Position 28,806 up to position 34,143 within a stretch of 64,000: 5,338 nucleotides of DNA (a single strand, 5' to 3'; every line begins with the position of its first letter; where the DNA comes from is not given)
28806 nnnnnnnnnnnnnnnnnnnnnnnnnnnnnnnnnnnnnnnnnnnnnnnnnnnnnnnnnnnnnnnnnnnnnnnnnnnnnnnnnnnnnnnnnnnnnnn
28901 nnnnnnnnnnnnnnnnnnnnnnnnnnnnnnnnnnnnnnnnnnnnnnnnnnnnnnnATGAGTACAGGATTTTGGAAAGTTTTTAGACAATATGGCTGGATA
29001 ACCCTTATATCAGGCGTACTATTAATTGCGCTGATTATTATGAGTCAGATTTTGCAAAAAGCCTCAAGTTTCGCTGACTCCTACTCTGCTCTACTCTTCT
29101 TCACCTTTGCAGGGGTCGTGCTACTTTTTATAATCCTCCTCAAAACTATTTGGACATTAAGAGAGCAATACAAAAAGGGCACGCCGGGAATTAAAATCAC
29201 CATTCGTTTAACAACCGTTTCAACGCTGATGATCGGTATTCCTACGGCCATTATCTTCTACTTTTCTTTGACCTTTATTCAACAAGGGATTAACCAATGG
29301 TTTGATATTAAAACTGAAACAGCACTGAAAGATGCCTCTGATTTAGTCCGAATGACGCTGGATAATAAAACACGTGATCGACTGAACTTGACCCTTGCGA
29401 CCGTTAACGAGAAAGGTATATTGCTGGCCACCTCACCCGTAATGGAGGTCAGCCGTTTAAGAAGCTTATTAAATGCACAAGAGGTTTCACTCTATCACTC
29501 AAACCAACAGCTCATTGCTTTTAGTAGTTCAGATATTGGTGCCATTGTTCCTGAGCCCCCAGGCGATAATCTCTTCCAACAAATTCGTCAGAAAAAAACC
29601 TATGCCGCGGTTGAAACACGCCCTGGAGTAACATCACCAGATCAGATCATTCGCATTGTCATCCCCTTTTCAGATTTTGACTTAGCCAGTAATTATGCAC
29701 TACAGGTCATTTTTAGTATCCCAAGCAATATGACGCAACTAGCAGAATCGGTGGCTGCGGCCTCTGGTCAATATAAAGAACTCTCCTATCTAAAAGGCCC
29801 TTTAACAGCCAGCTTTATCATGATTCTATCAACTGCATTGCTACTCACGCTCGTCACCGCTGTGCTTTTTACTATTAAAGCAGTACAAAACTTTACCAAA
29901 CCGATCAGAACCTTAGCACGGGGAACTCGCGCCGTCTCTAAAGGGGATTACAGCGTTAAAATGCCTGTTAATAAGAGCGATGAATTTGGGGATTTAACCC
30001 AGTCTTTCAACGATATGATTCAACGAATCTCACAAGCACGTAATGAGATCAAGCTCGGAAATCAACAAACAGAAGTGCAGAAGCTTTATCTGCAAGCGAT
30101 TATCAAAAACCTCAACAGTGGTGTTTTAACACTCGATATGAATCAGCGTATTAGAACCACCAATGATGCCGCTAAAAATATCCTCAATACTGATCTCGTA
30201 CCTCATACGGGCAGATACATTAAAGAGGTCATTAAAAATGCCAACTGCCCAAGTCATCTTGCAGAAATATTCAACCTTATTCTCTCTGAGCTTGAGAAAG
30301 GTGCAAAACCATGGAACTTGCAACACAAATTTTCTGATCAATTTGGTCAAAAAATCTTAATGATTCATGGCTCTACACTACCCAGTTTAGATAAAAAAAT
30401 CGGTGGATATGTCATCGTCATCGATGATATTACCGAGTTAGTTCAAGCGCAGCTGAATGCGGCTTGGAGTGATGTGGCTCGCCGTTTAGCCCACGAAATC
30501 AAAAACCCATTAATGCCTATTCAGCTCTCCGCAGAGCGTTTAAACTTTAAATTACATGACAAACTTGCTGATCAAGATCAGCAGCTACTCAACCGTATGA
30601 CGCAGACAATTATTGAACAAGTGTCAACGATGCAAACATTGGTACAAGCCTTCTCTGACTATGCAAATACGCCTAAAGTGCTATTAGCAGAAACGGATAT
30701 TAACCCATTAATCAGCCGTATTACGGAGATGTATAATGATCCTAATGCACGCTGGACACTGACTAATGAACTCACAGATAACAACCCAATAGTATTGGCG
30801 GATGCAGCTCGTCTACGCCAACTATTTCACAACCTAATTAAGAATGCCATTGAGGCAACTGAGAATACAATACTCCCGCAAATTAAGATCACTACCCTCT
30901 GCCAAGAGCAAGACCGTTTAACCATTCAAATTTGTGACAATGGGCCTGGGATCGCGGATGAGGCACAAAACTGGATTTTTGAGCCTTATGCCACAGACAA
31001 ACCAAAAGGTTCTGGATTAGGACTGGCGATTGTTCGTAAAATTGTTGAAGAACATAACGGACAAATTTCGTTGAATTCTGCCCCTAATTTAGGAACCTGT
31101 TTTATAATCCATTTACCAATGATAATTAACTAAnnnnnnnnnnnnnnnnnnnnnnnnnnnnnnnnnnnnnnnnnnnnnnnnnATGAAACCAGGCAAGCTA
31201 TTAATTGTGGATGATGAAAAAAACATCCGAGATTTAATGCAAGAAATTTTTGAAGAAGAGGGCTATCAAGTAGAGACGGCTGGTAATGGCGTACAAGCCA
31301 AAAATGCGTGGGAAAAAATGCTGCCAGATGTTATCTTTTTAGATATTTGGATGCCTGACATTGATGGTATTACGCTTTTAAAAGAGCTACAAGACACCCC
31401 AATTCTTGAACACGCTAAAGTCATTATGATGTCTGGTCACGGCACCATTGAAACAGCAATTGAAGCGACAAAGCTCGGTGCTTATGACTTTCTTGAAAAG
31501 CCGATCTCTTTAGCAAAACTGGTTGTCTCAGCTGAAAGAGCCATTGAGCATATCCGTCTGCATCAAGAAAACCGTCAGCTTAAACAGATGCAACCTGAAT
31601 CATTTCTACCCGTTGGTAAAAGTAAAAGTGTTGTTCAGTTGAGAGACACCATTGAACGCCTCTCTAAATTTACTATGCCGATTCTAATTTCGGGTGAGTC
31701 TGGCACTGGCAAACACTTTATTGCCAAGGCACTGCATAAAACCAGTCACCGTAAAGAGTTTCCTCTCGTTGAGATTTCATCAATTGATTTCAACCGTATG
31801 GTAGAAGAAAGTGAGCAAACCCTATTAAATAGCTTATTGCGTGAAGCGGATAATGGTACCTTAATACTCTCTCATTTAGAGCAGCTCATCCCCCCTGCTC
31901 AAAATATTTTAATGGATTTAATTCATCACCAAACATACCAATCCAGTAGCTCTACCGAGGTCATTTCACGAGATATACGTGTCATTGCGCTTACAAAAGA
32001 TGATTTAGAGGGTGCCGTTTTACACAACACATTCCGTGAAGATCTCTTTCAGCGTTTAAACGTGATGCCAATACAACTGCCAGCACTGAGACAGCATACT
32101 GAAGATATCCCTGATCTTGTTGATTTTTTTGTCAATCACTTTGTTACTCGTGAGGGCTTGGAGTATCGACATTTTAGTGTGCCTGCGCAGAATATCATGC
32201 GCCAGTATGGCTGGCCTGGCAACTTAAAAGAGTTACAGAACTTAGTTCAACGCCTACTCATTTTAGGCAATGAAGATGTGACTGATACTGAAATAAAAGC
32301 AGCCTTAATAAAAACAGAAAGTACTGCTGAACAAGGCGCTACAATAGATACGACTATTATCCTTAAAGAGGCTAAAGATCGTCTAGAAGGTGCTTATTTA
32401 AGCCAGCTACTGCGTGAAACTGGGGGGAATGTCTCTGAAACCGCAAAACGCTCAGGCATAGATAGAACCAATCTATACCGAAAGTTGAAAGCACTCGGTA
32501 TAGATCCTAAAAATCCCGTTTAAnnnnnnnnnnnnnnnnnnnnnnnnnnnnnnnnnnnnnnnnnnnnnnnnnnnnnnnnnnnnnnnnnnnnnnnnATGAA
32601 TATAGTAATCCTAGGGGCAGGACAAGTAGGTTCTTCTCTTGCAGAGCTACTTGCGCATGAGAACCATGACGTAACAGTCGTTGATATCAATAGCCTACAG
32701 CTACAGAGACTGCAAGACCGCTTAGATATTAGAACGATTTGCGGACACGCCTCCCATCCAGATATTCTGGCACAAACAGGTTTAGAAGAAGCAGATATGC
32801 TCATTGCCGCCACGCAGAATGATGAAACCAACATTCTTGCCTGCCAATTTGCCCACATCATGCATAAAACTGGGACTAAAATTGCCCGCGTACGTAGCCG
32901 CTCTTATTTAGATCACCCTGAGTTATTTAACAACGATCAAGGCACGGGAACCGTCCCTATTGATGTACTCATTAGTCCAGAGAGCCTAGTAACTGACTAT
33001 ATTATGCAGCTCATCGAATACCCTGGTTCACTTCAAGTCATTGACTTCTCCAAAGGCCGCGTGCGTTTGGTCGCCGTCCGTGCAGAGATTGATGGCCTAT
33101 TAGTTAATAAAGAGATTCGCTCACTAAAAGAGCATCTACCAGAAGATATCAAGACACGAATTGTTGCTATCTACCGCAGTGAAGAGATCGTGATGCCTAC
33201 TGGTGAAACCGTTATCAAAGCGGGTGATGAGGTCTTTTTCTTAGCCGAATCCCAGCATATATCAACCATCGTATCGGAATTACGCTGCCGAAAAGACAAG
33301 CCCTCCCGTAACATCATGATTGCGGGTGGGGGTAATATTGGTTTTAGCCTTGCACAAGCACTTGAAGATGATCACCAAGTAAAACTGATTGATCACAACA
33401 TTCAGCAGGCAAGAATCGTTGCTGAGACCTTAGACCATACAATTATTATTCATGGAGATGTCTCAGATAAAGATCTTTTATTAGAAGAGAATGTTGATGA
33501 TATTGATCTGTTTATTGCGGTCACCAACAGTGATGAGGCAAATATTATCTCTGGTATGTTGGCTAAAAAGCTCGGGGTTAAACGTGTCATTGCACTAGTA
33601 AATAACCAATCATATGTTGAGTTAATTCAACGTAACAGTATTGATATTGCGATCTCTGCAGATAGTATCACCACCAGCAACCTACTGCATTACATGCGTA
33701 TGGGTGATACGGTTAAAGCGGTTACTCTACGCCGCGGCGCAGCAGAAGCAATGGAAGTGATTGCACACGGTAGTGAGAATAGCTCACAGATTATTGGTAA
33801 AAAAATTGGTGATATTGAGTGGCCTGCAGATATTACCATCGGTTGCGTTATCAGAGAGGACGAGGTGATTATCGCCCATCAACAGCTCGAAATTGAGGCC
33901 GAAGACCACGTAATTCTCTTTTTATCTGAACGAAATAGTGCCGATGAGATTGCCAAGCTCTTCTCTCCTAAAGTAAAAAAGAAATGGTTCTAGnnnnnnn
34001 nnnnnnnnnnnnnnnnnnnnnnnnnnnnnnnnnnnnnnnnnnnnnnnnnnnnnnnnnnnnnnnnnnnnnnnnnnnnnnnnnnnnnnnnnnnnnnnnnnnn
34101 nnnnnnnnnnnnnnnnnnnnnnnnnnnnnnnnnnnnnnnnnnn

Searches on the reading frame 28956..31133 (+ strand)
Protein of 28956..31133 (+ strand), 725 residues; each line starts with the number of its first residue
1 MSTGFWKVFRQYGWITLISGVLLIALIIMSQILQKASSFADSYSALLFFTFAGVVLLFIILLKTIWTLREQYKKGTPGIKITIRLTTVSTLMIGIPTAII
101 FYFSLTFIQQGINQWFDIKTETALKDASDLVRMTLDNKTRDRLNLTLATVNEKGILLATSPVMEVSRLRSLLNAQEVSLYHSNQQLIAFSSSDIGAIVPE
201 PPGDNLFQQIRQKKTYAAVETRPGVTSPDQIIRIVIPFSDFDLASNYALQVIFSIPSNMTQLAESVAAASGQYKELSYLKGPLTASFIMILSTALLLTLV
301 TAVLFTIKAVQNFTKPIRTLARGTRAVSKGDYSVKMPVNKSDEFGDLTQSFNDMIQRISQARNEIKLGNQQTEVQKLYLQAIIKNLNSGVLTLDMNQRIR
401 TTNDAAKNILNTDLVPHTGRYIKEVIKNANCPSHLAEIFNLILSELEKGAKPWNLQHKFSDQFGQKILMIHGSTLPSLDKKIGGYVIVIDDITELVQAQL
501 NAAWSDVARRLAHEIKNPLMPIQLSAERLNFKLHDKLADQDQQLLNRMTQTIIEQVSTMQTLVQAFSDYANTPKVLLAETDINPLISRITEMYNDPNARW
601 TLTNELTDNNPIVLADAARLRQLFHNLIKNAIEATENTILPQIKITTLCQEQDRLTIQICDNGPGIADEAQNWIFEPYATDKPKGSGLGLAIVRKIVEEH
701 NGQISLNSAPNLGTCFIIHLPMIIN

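Call 14: search_protein_families(library=ncbifam, proteins=[window:28956-31133:+], max_evalue=0.00001)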
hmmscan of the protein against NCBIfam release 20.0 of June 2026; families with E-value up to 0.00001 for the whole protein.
window:28956-31133:+ (725 aa): 84 families (the best 25 are shown)
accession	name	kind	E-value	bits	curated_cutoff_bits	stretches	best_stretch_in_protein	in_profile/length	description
NF047496.1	HK_LIC11548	equivalog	2.1e-67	228.3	750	2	493-722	349-589/589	LIC_11548 family sensor histidine kinase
NF008468.0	PRK11360.1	equivalog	2.3e-57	194.7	646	1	293-722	200-608/616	two-component system sensor histidine kinase AtoS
NF033092.0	HK_WalK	equivalog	1.9e-50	172.1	725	1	289-722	177-594/594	cell wall metabolism sensor histidine kinase WalK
NF046044.1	PnpS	equivalog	2.4e-47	161.8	400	1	316-721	1-390/390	two-component system histidine kinase PnpS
NF045911.1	TCSHisKinNblS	equivalog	4.4e-38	131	1000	1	302-722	194-620/621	two-component system sensor histidine kinase NblS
TIGR02966.1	phoR_proteo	equivalog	2.6e-33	115.4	334.2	1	378-719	7-332/333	phosphate regulon sensor histidine kinase PhoR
NF006800.0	PRK09303.1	equivalog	4.9e-33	114.6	342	1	496-722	144-377/383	histidine kinase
NF007688.0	PRK10364.1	equivalog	1.7e-31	109.5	479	1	503-724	239-453/460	two-component system sensor histidine kinase ZraS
NF007004.0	PRK09467.1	equivalog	8.8e-31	107.2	415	1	512-722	240-436/440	two-component system sensor histidine kinase EnvZ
NF008312.0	PRK11100.1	equivalog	1.1e-29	103.6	356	1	508-721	260-473/477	two-component system sensor histidine kinase CreC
NF012226.0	AdeS_HK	equivalog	1.3e-29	103.5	500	2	511-722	145-353/353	two-component sensor histidine kinase AdeS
NF012163.2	BaeS_SmeS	equivalog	1.8e-29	103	500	2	511-720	247-456/457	sensor histidine kinase efflux regulator BaeS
NF040691.1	MtrAB_MtrB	equivalog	9.5e-27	94.2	450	2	505-722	276-492/507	MtrAB system histidine kinase MtrB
NF041210.1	his_kin_PieS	equivalog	6.7e-26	91.3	850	2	608-723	353-471/474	two component system sensor histidine kinase PieS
NF007837.0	PRK10549.1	equivalog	7.4e-26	90.9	603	1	556-722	284-458/466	envelope stress sensor histidine kinase BaeS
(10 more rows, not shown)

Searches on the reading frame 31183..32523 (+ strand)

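Call 14: search_protein_families(library=ncbifam, proteins=[window:31183-32523:+], max_evalue=0.00001)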
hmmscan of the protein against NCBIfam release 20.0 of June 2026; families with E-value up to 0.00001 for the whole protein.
window:31183-32523:+ (446 aa): 99 families (the best 25 are shown)
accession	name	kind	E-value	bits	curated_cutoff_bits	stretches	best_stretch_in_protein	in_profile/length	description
NF051870.1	NAssimRespRegNtrX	equivalog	2.4e-105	353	600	1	6-440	4-452/452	nitrogen assimilation response regulator NtrX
NF008469.0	PRK11361.1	equivalog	3e-79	266.9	714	1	5-443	6-459/461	acetoacetate metabolism transcriptional regulator AtoC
TIGR01818.1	ntrC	equivalog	1.6e-78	264.6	558.6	1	7-437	2-462/463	nitrogen regulation protein NR(I)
TIGR02915.1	PEP_resp_reg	equivalog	2.1e-69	234.5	502.6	1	6-440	1-444/445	PEP-CTERM-box response regulator transcription factor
NF007689.0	PRK10365.1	equivalog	1.8e-67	228.1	760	1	6-435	8-439/441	sigma-54-dependent response regulator transcription factor ZraR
NF008176.1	PRK10923.1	equivalog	1.2e-66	225.2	620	1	1-441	1-469/469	nitrogen regulation protein NR(I)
NF041946.1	LuxO_transreg_Vib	equivalog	2.4e-61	207.9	800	1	9-391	2-395/463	quorum-sensing sigma-54 dependent transcriptional regulator LuxO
NF011695.0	PRK15115.1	equivalog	4.3e-61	207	763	1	2-441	5-439/445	two-component system response regulator GlrR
NF047793.1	ResRegPgtA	equivalog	7.8e-56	189.7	650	1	5-442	7-410/414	two-component system response regulator PgtA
NF003451.0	PRK05022.1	equivalog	3.4e-52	177.8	476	2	221-441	282-511/512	nitric oxide reductase transcriptional regulator NorR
NF041552.1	TF_PrdR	equivalog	3.5e-50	170.9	795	2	221-437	359-575/577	sigma-54 dependent transcriptional regulator PrdR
TIGR01817.1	nifA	equivalog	1.1e-45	156.5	528.85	2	221-370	288-437/534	nif-specific transcriptional activator NifA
NF038308.1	RNA_repair_RtcR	equivalog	1.4e-45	156.2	650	2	218-391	273-451/530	RNA repair transcriptional activator RtcR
NF049963.1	RespRegFlgRCampy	domain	1.6e-45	155.8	750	1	6-367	3-372/429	fla regulon two-component system response regulator FlgR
NF008485.2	PRK11388.1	equivalog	5.1e-44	150.6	551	1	131-443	322-640/643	dihydroxyacetone kinase operon transcriptional regulator DhaR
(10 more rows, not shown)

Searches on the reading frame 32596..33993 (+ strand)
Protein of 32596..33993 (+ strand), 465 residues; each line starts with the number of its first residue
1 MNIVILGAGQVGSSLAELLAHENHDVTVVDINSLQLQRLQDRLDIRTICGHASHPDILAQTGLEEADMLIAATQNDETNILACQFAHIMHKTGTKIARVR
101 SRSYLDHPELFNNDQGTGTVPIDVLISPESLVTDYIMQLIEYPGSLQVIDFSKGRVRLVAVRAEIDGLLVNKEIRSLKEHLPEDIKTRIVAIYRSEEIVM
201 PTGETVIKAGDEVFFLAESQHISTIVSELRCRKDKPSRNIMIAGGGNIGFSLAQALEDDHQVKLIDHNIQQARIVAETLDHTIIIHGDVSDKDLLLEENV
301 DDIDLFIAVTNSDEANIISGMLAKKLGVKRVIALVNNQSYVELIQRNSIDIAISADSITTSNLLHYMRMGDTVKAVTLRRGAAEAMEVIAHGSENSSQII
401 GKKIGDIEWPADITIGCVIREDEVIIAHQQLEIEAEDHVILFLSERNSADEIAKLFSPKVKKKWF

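Call 14: search_protein_families(library=ncbifam, proteins=[window:32596-33993:+], max_evalue=0.00001)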
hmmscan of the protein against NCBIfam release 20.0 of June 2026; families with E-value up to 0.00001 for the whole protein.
window:32596-33993:+ (465 aa): 28 families (the best 25 are shown)
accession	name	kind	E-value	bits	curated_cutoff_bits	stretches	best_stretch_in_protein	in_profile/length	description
NF007032.0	PRK09496.1-4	equivalog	3.2e-192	639.5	309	1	1-460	1-454/457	Trk system potassium transporter TrkA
NF007030.0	PRK09496.1-1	equivalog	2e-171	570.6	371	1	1-459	1-454/458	Trk system potassium transporter TrkA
NF007031.0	PRK09496.1-2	equivalog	9.5e-131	437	289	1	1-457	1-452/458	Trk system potassium transporter TrkA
NF007039.0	PRK09496.3-2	equivalog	6.6e-116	387.7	293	1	1-457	1-445/446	Trk system potassium transporter TrkA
NF007041.0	PRK09496.3-4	equivalog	5.3e-104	348.4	386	1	1-460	1-447/450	Trk system potassium transporter TrkA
NF007038.0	PRK09496.2-6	equivalog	5.7e-92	308.8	374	1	1-456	1-444/445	Trk system potassium transporter TrkA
NF007034.0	PRK09496.2-1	subfamily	1.3e-88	297.9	344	1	1-453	1-442/445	Trk system potassium transporter TrkA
NF007036.0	PRK09496.2-3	subfamily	4.7e-80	269.5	407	1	1-456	1-447/448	Trk system potassium transporter TrkA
NF007037.0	PRK09496.2-4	equivalog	2.7e-74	250.6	445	1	1-456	1-453/454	Trk system potassium transporter TrkA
NF007033.0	PRK09496.1-5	equivalog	1.9e-73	248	338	1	1-447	1-439/449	Trk system potassium transporter TrkA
NF007043.0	PRK09496.3-6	equivalog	1.8e-67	228.1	384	1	1-453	1-441/445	Trk system potassium transporter TrkA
NF007040.0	PRK09496.3-3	equivalog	2.5e-62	210.9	455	1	2-456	5-461/462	Trk system potassium transporter TrkA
NF007035.0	PRK09496.2-2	equivalog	9.8e-58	196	521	1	1-450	1-444/455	Trk system potassium transporter TrkA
NF007042.0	PRK09496.3-5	equivalog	2.8e-41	141.7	467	1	1-457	1-463/466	Trk system potassium transporter TrkA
NF003716.0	PRK05326.1-3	equivalog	8.5e-15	54.2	355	1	386-453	412-479/499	potassium/proton antiporter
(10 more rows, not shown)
